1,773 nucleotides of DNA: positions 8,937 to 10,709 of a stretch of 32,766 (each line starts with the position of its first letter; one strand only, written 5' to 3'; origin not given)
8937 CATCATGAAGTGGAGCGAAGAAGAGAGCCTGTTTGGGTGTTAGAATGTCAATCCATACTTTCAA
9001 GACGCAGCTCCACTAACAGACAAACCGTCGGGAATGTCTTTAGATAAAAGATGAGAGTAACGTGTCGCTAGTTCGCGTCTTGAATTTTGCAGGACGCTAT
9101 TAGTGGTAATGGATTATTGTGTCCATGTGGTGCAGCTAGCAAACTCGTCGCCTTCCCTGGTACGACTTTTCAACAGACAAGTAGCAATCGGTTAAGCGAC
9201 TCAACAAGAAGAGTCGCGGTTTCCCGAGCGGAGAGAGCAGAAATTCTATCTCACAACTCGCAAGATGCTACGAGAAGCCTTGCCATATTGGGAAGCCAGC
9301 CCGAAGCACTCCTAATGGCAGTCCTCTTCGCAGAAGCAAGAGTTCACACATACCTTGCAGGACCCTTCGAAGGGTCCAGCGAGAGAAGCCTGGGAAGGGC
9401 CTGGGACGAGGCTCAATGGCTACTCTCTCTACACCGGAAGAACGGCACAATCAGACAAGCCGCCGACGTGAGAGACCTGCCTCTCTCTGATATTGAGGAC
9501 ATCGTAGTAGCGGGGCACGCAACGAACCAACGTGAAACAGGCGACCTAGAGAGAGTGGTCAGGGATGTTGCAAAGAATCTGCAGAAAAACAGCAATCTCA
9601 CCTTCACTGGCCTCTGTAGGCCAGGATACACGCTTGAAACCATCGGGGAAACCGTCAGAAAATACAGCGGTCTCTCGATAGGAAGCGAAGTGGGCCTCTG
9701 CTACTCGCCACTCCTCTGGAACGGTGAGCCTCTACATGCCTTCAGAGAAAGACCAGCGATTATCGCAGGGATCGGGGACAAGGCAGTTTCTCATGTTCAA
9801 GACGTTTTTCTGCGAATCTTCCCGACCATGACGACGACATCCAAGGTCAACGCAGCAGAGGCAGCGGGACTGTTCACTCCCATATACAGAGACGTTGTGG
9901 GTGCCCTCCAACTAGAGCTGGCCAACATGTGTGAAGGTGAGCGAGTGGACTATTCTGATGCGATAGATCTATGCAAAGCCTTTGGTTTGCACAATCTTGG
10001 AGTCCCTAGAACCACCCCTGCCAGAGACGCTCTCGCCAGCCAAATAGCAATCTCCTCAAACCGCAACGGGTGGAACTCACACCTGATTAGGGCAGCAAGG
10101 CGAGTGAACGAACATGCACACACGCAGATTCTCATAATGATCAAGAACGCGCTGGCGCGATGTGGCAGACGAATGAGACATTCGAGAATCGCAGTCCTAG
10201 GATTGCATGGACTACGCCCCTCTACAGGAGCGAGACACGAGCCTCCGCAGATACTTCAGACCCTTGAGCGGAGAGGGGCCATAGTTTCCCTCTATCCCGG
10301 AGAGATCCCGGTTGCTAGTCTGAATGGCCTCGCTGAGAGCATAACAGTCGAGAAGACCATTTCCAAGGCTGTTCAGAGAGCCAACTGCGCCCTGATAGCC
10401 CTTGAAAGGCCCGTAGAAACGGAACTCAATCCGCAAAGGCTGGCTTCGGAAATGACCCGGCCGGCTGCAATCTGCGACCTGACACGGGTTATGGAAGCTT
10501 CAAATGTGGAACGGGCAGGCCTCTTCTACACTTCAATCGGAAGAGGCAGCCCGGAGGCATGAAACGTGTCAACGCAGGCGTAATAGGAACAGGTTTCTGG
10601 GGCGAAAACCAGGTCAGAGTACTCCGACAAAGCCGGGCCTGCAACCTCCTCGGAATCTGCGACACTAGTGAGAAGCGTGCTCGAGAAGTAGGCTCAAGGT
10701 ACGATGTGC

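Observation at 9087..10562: Full-length dehydrogenase paralog with all cofactor and catalytic motifs erased, translationally coupled to a Gfo/Idh/MocA oxidoreductase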

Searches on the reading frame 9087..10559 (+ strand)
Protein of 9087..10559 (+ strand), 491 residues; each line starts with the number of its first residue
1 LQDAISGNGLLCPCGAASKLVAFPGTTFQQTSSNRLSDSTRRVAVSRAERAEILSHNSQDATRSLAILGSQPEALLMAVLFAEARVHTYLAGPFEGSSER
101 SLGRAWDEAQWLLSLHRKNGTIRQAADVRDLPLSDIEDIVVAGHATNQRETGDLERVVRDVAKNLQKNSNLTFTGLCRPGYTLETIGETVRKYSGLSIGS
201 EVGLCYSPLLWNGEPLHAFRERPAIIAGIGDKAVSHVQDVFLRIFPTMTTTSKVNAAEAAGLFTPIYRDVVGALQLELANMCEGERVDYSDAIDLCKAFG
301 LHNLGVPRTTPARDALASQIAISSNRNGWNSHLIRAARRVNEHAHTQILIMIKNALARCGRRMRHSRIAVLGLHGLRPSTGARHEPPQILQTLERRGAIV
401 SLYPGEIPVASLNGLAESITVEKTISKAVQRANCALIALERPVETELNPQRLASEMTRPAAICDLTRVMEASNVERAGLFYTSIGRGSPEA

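Call 3: search_protein_families(library=pfam, proteins=[window:9087-10559:+], max_evalue=0.1)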
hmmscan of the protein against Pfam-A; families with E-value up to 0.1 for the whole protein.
window:9087-10559:+ (491 aa): 1 family
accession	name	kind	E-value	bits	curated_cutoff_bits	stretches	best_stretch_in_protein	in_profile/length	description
PF03720.21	UDPG_MGDP_dh_C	-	0.00019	22.2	30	1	388-469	21-101/103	UDP-glucose/GDP-mannose dehydrogenase family, UDP binding domain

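Call 4: search_protein_families(library=ncbifam, proteins=[window:9087-10559:+], max_evalue=0.1)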
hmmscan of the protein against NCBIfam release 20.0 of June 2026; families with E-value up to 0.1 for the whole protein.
window:9087-10559:+ (491 aa): 6 families
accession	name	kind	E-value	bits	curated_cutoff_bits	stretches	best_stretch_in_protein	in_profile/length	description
TIGR03026.1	NDP-sugDHase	subfamily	1.1e-23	83.7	189.8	1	113-462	55-408/413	nucleotide sugar dehydrogenase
NF040825.1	UDPMaNacDH_Arch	equivalog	6.3e-13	48.4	750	1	118-487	60-416/418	UDP-N-acetyl-D-mannosamine dehydrogenase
NF047673.2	TeichurnBiosyTuaD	equivalog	7.2e-10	38.6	700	1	224-487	169-432/439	UDP-glucose 6-dehydrogenase TuaD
NF008286.0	PRK11064.1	equivalog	6.4e-07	28.3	459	1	216-393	167-349/420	UDP-N-acetyl-D-mannosamine dehydrogenase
NF041297.1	UDPGDh_AglM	equivalog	9.8e-06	24.7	670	1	177-448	123-399/429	UDP-glucose 6-dehydrogenase AglM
NF011729.0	PRK15182.1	equivalog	0.051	12.3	592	1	157-291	102-238/425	Vi polysaccharide biosynthesis UDP-N-acetylglucosamine C-6 dehydrogenase TviB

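Call 5: search_solved_structures(query=window:9087-10559:+, max_evalue=0.01, show_alignments=3)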
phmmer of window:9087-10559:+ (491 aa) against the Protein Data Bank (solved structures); distinct sequences matched with E-value up to 0.01: 5.
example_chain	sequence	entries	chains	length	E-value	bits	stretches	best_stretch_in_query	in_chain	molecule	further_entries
4r16_A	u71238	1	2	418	1.1e-08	37.6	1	127-487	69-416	418aa long hypothetical UDP-N-acetyl-D-mannosaminuronic acid dehydrogenase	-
3g79_A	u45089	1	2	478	3.7e-08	35.8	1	158-486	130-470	NDP-N-acetyl-D-galactosaminuronic acid dehydrogenase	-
4xr9_A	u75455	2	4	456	2.6e-07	33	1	145-486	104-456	CalS8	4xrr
4a7p_A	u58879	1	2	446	3.3e-05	26.1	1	276-488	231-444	UDP-GLUCOSE DEHYDROGENASE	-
3ojl_A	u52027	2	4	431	0.0004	22.6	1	160-356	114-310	Cap5O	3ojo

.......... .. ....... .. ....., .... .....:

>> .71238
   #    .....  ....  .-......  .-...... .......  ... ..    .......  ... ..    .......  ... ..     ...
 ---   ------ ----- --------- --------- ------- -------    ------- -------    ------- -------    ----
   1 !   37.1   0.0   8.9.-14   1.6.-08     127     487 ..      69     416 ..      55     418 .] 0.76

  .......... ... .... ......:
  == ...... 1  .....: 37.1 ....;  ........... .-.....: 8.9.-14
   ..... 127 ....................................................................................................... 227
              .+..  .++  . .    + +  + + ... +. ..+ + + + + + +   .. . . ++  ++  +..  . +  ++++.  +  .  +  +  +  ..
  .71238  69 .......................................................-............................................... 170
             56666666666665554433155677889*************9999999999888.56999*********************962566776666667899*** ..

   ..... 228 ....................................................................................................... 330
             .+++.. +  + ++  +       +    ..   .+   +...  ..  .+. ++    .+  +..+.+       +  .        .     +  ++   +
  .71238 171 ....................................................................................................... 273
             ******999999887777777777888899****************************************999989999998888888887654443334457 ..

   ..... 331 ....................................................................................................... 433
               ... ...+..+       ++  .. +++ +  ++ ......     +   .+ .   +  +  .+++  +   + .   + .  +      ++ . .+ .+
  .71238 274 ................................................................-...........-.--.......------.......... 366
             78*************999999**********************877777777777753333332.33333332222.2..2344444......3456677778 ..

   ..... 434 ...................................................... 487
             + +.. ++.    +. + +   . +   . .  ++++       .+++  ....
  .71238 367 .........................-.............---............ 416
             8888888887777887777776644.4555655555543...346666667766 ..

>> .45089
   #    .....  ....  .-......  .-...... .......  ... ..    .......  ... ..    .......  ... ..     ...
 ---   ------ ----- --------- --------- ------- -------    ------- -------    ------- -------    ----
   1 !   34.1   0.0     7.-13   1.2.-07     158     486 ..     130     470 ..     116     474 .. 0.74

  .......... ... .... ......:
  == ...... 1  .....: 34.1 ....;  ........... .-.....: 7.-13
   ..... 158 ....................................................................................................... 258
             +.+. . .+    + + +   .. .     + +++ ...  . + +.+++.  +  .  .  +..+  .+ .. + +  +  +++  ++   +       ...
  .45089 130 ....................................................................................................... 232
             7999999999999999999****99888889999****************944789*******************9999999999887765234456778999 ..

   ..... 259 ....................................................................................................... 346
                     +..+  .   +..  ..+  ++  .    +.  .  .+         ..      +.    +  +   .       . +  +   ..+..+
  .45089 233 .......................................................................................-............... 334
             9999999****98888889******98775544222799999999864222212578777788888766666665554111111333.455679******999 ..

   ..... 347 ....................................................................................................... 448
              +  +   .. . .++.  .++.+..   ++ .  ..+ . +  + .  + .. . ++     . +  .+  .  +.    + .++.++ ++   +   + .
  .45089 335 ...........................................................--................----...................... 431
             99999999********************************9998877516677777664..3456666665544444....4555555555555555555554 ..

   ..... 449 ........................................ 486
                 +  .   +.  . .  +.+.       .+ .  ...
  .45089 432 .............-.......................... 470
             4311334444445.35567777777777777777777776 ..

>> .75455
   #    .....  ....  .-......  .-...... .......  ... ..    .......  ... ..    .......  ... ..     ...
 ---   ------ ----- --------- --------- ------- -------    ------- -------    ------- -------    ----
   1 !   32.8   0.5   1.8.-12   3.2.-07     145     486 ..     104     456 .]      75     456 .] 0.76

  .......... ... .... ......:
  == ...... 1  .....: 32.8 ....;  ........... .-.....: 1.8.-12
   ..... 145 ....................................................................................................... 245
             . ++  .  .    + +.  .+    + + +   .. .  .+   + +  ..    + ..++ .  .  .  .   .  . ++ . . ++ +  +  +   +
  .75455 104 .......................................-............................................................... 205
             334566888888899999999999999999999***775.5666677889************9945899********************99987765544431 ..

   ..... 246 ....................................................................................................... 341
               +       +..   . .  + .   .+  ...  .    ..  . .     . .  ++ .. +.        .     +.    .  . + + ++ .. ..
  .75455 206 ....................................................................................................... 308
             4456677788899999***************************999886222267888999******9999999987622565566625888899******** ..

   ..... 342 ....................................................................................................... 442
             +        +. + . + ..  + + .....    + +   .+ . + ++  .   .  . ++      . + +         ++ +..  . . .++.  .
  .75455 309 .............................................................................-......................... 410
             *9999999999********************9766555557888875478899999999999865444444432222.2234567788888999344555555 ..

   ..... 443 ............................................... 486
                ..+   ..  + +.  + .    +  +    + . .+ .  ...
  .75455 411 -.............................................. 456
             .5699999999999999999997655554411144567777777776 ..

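Call 6: find_homologous_proteins(query=window:9087-10559:+, max_evalue=0.001)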
Query window:9087-10559:+ (491 aa): 153 proteins with E <= 0.001 among 8000 candidates; the best 120 are listed.
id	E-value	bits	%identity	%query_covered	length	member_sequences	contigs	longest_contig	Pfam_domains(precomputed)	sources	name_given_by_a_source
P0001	1.2e-267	906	96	86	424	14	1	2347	-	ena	-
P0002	2.3e-203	694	70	90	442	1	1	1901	-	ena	-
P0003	4.6e-179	614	65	85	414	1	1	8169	-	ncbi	-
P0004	2.4e-177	609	62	89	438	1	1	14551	-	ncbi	-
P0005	3.6e-176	605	62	89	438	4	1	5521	-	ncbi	-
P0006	9.4e-172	590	59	94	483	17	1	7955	-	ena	-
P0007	2.7e-166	572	58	95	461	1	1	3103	-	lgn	-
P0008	2.5e-158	546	57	90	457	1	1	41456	-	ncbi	-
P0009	2.0e-152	526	58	87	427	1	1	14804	-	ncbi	-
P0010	3.0e-149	516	54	88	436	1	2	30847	-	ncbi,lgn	-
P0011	2.3e-146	506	54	88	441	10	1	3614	-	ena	-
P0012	6.6e-141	488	54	89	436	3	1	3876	-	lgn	-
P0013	2.0e-139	484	53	88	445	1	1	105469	-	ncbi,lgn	-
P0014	8.3e-139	481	52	87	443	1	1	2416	-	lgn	-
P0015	5.3e-138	479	53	89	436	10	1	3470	-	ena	-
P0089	5.2e-108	380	44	86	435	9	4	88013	-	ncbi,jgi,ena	-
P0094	1.1e-106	376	44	87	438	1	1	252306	-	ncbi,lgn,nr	ncbi:MAG TPA: hypothetical protein VFE98_10780 [Candidatus Bathyarchaeia archaeon]|nr:hypothetical p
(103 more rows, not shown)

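Call 8: search_solved_structures(query=A1, max_evalue=0.001, show_alignments=3)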
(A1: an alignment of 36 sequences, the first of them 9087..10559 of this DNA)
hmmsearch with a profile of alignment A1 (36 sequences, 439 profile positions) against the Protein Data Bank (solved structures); distinct sequences matched with E-value up to 0.001: 19.
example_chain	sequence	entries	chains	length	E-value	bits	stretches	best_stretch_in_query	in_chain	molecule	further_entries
4r16_A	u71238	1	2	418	6.4e-19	71.1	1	67-406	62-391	418aa long hypothetical UDP-N-acetyl-D-mannosaminuronic acid dehydrogenase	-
3g79_A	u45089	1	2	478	1.4e-16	63.4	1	58-434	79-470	NDP-N-acetyl-D-galactosaminuronic acid dehydrogenase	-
3ojl_A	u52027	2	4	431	3.9e-14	55.4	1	98-399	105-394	Cap5O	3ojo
4xr9_A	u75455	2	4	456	2.5e-12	49.4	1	98-434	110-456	CalS8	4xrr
4a7p_A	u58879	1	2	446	2.7e-10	42.7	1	217-436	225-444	UDP-GLUCOSE DEHYDROGENASE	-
2o3j_A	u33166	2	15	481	4.7e-07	32.1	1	311-417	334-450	UDP-glucose 6-dehydrogenase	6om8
5w4x_A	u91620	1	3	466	0.00045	22.2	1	310-418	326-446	UDP-glucose 6-dehydrogenase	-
3khu_A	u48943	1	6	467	0.00045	22.2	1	310-418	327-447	UDP-glucose 6-dehydrogenase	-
2q3e_A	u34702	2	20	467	0.00045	22.2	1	310-418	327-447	UDP-glucose 6-dehydrogenase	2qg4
3itk_A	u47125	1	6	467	0.00045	22.2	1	310-418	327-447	UDP-glucose 6-dehydrogenase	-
3tdk_A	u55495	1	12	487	0.00045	22.2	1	310-418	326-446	UDP-glucose 6-dehydrogenase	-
6c4j_A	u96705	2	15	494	0.00046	22.2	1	310-418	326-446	UDP-glucose 6-dehydrogenase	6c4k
3tf5_A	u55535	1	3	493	0.00046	22.2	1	310-418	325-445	UDP-glucose 6-dehydrogenase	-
6c58_A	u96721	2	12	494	0.00047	22.2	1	310-418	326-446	UDP-glucose 6-dehydrogenase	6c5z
5tjh_A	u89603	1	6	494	0.00047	22.2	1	310-418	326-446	UDP-glucose 6-dehydrogenase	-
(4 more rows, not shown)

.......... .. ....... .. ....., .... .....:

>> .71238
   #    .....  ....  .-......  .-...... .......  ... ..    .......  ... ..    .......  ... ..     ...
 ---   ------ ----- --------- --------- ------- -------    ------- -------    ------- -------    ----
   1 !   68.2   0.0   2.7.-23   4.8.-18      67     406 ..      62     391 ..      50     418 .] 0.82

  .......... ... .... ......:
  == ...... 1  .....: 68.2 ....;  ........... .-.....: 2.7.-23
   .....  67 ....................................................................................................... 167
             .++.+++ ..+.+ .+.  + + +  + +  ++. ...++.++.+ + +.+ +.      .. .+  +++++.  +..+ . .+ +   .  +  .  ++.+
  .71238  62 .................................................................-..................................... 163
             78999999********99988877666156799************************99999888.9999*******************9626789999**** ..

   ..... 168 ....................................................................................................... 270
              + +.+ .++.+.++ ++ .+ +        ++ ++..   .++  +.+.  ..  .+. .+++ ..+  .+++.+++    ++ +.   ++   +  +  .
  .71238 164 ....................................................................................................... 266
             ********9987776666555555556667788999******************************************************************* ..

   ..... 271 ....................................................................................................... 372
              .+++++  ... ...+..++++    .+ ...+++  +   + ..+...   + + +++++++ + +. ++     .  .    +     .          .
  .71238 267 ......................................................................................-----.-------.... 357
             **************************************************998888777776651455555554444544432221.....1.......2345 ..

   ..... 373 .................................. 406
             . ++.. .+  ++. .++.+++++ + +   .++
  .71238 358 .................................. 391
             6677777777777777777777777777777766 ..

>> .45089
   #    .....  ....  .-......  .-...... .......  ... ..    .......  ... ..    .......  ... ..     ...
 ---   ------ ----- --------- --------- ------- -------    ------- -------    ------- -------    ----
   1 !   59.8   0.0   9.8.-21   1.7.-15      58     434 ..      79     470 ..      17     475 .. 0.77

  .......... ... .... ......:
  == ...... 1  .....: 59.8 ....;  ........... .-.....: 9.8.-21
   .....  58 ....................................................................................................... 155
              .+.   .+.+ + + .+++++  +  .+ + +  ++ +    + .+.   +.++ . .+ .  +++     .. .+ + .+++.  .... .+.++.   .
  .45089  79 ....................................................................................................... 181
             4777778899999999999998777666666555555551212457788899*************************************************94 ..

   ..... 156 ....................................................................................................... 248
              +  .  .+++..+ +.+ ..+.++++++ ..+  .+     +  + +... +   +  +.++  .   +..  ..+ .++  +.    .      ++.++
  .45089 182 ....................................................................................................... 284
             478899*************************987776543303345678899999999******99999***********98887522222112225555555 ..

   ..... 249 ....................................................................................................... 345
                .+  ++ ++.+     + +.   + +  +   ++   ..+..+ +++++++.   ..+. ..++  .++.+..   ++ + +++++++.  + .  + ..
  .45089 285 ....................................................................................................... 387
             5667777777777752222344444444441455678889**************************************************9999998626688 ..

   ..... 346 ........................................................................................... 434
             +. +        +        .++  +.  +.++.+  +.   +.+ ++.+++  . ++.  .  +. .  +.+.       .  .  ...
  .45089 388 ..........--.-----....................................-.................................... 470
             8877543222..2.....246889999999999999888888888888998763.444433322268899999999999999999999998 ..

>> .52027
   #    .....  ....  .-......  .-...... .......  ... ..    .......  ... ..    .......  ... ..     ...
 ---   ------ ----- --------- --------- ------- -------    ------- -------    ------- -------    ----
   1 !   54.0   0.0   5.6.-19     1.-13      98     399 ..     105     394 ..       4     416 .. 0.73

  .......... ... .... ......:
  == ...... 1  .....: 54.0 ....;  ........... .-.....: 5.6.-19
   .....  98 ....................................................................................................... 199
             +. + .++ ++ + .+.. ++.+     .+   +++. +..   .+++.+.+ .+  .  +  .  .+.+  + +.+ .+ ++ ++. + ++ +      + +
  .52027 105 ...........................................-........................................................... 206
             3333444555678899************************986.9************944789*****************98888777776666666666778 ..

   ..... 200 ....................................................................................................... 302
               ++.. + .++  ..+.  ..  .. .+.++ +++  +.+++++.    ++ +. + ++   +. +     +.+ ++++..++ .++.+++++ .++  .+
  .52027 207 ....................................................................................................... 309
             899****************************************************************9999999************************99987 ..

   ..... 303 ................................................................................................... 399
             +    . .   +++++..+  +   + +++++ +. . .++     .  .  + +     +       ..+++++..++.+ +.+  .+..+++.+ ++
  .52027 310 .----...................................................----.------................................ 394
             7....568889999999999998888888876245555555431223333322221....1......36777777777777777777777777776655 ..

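Call 10: find_encoding_contigs(protein=P0094, flank=8000, max_places=2)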
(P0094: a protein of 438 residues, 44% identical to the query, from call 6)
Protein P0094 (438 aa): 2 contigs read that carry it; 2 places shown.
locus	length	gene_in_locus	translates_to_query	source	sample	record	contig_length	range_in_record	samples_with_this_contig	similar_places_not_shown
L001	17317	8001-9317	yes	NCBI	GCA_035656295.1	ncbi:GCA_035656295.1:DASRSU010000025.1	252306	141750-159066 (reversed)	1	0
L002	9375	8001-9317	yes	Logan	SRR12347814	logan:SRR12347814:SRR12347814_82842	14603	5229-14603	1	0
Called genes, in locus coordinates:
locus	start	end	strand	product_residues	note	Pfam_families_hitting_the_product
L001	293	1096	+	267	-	PF00142:Fer4_NifH, PF01656:CbiA, PF02374:ArsA_ATPase (weak), PF06564:CBP_BcsQ, PF07015:VirC1 (faint), PF09140:MipZ, PF10609:ParA, PF13614:AAA_31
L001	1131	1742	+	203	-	-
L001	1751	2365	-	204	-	PF13248:Zn_ribbon_3 (faint), PF13240:Zn_Ribbon_1 (faint), PF12773:DZR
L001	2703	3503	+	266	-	PF02006:PPS_PS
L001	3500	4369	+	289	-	PF02548:Pantoate_transf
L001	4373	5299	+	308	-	PF01210:NAD_Gly3P_dh_N (weak), PF02558:ApbA, PF08546:ApbA_C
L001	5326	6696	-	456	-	PF01210:NAD_Gly3P_dh_N (faint), PF03446:NAD_binding_2 (weak), PF03721:UDPG_MGDP_dh_N, PF00984:UDPG_MGDP_dh, PF03720:UDPG_MGDP_dh_C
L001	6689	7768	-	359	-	PF04007:DUF354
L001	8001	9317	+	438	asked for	-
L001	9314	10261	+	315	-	PF01408:GFO_IDH_MocA, PF02894:GFO_IDH_MocA_C, PF22725:GFO_IDH_MocA_C3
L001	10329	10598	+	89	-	PF03966:Trm112p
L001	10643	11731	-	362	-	PF02653:BPD_transp_2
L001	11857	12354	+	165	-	PF01094:ANF_receptor (weak)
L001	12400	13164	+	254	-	PF13555:AAA_29 (weak), PF00005:ABC_tran, PF13304:AAA_21 (faint), PF12399:BCA_ABC_TP_C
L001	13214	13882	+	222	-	PF00005:ABC_tran, PF02463:SMC_N, PF13175:AAA_15 (weak), PF13476:AAA_23 (weak), PF13555:AAA_29 (weak), PF13304:AAA_21 (weak)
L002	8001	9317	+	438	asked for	-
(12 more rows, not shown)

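Call 11: find_encoding_contigs(protein=P0013, flank=8000, max_places=2)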
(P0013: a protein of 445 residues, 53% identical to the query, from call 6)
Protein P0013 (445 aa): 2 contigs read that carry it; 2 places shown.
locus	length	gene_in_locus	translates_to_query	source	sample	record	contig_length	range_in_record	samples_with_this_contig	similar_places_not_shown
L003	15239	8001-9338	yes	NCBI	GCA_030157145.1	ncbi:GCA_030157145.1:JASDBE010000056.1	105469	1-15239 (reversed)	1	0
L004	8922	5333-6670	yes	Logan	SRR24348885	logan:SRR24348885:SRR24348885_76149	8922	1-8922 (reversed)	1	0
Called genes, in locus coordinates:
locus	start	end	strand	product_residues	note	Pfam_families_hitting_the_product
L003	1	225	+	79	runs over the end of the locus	-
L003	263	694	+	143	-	-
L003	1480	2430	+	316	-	PF00589:Phage_integrase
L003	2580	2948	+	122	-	PF27297:AF_0843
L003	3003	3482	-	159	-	PF01467:CTP_transf_like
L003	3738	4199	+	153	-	-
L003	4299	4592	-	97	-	-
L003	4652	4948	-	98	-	-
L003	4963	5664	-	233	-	-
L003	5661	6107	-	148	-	-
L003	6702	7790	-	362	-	PF04007:DUF354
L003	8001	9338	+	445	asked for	-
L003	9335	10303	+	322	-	PF01408:GFO_IDH_MocA, PF22725:GFO_IDH_MocA_C3, PF02894:GFO_IDH_MocA_C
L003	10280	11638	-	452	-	PF02878:PGM_PMM_I, PF02879:PGM_PMM_II, PF02880:PGM_PMM_III, PF00408:PGM_PMM_IV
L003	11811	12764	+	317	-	PF22700:MVD-like_N (faint), PF00288:GHMP_kinases_N (weak)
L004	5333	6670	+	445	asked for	-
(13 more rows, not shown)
